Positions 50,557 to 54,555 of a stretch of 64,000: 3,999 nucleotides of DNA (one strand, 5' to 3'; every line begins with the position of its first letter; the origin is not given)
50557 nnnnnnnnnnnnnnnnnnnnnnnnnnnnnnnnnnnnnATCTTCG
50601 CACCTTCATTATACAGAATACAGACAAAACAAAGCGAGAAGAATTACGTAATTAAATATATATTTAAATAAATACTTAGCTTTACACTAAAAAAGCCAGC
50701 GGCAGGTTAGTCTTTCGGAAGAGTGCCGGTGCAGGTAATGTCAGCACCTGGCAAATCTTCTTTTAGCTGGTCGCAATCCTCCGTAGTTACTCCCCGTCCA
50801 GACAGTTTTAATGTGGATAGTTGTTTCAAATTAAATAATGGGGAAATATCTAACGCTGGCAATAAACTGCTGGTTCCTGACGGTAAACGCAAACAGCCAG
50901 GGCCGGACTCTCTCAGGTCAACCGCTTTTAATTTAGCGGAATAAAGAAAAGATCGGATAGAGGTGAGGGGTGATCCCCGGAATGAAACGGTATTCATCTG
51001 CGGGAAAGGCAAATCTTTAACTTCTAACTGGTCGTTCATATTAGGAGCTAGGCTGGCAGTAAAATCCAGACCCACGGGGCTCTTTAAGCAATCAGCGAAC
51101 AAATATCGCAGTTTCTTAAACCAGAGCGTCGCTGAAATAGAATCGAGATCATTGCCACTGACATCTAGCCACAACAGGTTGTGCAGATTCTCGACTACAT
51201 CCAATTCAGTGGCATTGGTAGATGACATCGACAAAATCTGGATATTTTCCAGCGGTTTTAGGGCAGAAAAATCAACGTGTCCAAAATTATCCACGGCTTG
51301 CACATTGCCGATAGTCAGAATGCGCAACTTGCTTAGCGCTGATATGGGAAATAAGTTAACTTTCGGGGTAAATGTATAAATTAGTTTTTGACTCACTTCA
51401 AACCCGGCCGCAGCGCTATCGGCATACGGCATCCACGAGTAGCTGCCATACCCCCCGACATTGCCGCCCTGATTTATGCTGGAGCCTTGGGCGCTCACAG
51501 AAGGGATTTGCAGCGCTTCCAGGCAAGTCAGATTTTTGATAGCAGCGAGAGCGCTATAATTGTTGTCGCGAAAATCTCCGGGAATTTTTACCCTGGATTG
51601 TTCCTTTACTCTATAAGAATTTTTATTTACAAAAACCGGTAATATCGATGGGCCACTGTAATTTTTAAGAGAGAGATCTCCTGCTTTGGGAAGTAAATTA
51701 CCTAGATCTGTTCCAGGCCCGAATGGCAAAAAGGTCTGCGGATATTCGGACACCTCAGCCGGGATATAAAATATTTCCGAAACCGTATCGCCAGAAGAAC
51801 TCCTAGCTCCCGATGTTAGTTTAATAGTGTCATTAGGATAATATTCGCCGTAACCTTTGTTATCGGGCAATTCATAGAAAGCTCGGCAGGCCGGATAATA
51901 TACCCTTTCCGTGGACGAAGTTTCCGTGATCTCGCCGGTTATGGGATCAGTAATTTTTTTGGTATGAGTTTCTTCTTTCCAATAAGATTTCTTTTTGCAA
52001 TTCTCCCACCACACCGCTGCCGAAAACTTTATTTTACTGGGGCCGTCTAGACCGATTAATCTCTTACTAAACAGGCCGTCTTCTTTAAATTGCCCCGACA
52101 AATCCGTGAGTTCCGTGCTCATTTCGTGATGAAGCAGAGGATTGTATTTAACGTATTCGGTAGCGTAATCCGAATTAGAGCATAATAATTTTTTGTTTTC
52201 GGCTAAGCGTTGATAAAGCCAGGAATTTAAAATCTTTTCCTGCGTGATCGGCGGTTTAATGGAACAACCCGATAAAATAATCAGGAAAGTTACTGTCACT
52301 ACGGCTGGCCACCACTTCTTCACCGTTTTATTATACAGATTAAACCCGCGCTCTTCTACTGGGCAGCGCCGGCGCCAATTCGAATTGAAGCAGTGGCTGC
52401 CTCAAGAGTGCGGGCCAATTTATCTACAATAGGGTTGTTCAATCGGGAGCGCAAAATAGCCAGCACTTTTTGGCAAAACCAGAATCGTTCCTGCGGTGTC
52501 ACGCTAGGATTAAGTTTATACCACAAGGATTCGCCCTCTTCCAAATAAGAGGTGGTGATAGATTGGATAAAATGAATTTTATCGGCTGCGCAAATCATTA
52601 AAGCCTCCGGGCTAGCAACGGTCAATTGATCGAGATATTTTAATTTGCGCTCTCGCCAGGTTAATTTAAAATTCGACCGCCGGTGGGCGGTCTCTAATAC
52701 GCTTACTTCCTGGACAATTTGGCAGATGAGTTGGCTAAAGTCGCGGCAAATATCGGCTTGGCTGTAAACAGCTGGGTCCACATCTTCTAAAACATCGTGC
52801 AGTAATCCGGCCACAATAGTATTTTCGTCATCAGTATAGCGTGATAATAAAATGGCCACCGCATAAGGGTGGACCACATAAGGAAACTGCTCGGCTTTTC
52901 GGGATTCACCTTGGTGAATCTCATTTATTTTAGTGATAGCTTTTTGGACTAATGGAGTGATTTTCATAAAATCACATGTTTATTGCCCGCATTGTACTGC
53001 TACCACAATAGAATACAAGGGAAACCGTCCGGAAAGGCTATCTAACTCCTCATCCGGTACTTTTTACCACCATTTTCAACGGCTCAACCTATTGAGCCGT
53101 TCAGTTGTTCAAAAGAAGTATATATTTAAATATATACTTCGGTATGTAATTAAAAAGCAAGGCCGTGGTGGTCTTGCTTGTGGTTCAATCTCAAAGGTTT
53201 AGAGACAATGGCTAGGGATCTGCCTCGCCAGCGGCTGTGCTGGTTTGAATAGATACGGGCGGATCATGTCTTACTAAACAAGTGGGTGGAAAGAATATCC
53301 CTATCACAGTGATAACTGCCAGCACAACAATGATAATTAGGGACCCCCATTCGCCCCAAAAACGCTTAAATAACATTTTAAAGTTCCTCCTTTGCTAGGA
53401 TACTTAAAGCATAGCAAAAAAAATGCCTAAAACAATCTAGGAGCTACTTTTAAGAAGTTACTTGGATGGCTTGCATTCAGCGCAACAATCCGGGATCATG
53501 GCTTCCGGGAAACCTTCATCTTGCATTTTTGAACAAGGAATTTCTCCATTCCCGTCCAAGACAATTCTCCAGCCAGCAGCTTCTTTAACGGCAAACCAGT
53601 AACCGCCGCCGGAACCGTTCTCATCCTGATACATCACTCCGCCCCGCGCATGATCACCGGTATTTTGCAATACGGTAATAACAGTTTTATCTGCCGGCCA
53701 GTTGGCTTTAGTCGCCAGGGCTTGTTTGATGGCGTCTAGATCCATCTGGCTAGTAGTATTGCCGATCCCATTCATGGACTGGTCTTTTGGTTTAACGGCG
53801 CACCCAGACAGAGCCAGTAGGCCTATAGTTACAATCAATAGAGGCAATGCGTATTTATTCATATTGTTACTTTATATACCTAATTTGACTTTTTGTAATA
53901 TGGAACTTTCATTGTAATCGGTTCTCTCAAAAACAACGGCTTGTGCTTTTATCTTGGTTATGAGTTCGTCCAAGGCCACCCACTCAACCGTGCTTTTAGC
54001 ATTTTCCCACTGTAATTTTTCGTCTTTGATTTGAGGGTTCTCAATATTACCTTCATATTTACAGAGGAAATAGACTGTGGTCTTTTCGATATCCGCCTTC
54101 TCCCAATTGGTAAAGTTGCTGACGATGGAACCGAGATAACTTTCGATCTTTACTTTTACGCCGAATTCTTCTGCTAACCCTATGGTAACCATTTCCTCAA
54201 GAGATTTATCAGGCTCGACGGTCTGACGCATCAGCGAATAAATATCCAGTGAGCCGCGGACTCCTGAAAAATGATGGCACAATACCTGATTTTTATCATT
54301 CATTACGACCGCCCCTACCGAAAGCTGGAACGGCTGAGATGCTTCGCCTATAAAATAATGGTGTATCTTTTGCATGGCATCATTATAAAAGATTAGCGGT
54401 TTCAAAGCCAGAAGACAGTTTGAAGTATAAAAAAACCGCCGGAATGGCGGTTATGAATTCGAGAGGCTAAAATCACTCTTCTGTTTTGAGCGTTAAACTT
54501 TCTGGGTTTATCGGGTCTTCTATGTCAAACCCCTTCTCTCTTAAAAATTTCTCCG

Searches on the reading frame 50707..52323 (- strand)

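Call 42: search_protein_families(library=pfam, proteins=[window:50707-52323:-], max_evalue=0.001)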
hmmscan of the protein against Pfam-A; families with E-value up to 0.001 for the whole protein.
window:50707-52323:- (538 aa): 1 family
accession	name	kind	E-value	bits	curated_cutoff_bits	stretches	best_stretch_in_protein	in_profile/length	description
PF23598.1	LRR_14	-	9.6e-06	25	40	1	316-421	6-112/353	Leucine-rich repeat region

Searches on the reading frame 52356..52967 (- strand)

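Call 42: search_protein_families(library=pfam, proteins=[window:52356-52967:-], max_evalue=0.001)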
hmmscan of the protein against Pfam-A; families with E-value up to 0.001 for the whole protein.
window:52356-52967:- (203 aa): 2 families
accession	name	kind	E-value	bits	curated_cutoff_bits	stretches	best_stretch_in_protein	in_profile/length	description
PF13328.12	HD_4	-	2.3e-13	50.6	27.2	1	15-140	6-130/156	HD domain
PF01966.28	HD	-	1.3e-06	29.1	22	1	32-132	3-114/116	HD domain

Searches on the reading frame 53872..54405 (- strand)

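Call 43: search_protein_families(library=pfam, proteins=[window:53872-54405:-], max_evalue=0.001)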
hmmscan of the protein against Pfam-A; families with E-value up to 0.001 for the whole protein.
window:53872-54405:- (177 aa): 1 family
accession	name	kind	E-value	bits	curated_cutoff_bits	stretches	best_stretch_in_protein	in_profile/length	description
PF00293.34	NUDIX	-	1.2e-06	29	21.1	1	26-152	2-123/134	NUDIX domain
